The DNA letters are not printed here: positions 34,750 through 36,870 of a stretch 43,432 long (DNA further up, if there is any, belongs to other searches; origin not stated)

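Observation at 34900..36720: Degenerate ABC-ATPase domain fused to a CX5R dual-specificity phosphatase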

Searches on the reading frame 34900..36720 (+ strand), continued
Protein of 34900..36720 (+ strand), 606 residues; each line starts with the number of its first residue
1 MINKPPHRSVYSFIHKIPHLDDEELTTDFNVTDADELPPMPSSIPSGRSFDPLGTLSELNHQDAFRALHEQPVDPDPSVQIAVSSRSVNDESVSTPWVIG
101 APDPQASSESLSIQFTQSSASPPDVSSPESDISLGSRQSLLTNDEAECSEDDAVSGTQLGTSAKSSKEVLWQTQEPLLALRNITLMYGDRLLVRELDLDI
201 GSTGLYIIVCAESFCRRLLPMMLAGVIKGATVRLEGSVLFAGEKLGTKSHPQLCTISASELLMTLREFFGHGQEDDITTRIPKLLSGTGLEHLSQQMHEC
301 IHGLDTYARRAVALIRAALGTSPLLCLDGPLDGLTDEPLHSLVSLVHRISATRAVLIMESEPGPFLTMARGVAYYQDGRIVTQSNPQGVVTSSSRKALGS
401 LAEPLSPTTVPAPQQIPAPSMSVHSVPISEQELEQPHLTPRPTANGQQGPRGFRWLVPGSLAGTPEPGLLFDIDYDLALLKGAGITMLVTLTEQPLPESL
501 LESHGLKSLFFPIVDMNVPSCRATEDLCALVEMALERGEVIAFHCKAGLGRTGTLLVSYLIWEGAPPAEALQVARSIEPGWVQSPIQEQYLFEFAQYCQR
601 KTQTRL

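Call 36: search_protein_families(library=ncbifam, proteins=[L011:7983-9365:+, L005:7989-8828:+], max_evalue=0.00001)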
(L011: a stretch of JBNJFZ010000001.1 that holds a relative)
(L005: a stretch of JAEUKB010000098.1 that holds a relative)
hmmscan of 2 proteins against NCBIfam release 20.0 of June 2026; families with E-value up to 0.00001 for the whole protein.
L011:7983-9365:+ (460 aa): 167 families (the best 25 are shown)
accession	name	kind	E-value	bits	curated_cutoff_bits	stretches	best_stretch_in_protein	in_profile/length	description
TIGR00972.1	3a0107s01c2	equivalog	2.9e-38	131.6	343.2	1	5-237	2-243/248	phosphate ABC transporter ATP-binding protein PstB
NF010860.0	PRK14267.1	equivalog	5.3e-32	111.4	412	1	2-238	2-249/253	phosphate ABC transporter ATP-binding protein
NF010864.0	PRK14271.1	equivalog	2.7e-28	98.8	561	1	9-238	26-263/276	phosphate ABC transporter ATP-binding protein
NF008428.0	PRK11264.1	equivalog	4e-26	91.8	406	1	5-238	4-245/250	L-cystine ABC transporter ATP-binding protein TcyN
TIGR00968.1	3a0106s01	subfamily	1.3e-24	87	342.75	1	6-231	2-225/237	sulfate ABC transporter ATP-binding protein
NF010840.0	PRK14246.1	equivalog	3.5e-23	82.5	425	1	9-237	15-252/257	phosphate ABC transporter ATP-binding protein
NF008105.0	PRK10851.1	equivalog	5.8e-23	81.2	502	1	4-229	2-229/362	sulfate/thiosulfate ABC transporter ATP-binding protein CysA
TIGR03258.1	PhnT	equivalog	8.6e-22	77.6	499.15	1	5-249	9-250/359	2-aminoethylphosphonate ABC transport system ATP-binding subunit PhnT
TIGR03005.1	ectoine_ehuA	equivalog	2.9e-21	75.8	345.4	1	5-238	1-248/252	ectoine/hydroxyectoine ABC transporter ATP-binding protein EhuA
TIGR02857.1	CydD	equivalog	3.8e-21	75.6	435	1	4-203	321-523/529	thiol reductant ABC exporter subunit CydD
TIGR03265.1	PhnT2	equivalog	5.1e-21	75.3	457.7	1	5-237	5-235/353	putative 2-aminoethylphosphonate ABC transporter ATP-binding protein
TIGR04521.1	ECF_ATPase_2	equivalog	6.1e-21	74.7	330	1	18-229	19-237/279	energy-coupling factor transporter ATPase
NF043075.1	MMSYN1_0197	equivalog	7e-21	74.5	550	1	5-237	3-233/341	spermidine/putrescine ABC transporter ATP-binding protein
TIGR02770.1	nickel_nikD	equivalog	7.7e-21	74.5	318.7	1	21-237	3-226/230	nickel import ATP-binding protein NikD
NF007027.0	PRK09493.1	equivalog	2.1e-20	73.1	379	1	5-237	2-236/240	glutamine ABC transporter ATP-binding protein GlnQ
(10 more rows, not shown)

L005:7989-8828:+ (280 aa): 145 families (the best 25 are shown)
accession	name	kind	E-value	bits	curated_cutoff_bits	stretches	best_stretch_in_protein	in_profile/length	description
TIGR00972.1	3a0107s01c2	equivalog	4.5e-22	78.6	343.2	2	139-243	139-243/248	phosphate ABC transporter ATP-binding protein PstB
NF010860.0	PRK14267.1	equivalog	1.7e-20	73.7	412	2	143-243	148-248/253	phosphate ABC transporter ATP-binding protein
TIGR03873.1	F420-0_ABC_ATP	hypoth_equivalog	2.8e-19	69.4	372.4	2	110-229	108-223/256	putative F420-0 ABC transporter ATP-binding protein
NF010068.0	PRK13548.1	equivalog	9.8e-19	67.5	261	1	14-223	4-223/261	heme ABC transporter ATP-binding protein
TIGR02857.1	CydD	equivalog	1e-17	64.3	435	1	15-209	321-523/529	thiol reductant ABC exporter subunit CydD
NF010840.0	PRK14246.1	equivalog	1.7e-16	60.6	425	2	11-64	6-59/257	phosphate ABC transporter ATP-binding protein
NF000355.4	ribo_prot_ABC_F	equivalog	2.6e-16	59.6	380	2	144-213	429-496/499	ribosomal protection-like ABC-F family protein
TIGR04521.1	ECF_ATPase_2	equivalog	2.6e-16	59.6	330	1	133-233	135-235/279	energy-coupling factor transporter ATPase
TIGR03411.1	urea_trans_UrtD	equivalog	3.7e-16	59.5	304.1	1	138-219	137-218/242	urea ABC transporter ATP-binding protein UrtD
TIGR03608.1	L_ocin_972_ABC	subfamily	3.9e-16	59.1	254.85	1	130-213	120-204/206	putative bacteriocin export ABC transporter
NF040873.1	AztA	equivalog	5.7e-16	58.6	220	1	27-214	4-190/191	zinc ABC transporter ATP-binding protein AztA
NF008338.0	PRK11124.1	equivalog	8.4e-16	58.2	369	1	129-220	126-218/242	arginine ABC transporter ATP-binding protein ArtP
TIGR02315.1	ABC_phnC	equivalog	8.7e-16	58.1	266.1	1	115-218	121-221/243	phosphonate ABC transporter ATP-binding protein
NF010864.0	PRK14271.1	equivalog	9.4e-16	57.7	561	1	24-240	30-259/276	phosphate ABC transporter ATP-binding protein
TIGR00968.1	3a0106s01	subfamily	2e-15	57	342.75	1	143-243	129-231/237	sulfate ABC transporter ATP-binding protein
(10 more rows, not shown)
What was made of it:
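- On PstB (TIGR00972 equivalog): The intact relative L011 scores 131.6 bits against a cut-off of 343.2 (call 36).
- Closest known: PstB and other ABC-transporter nucleotide-binding domains. Same: Intact relatives of the domain score best on the PstB model (call 36).
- The lineage is PstB-like, that is, linked to phosphate sensing (call 36).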
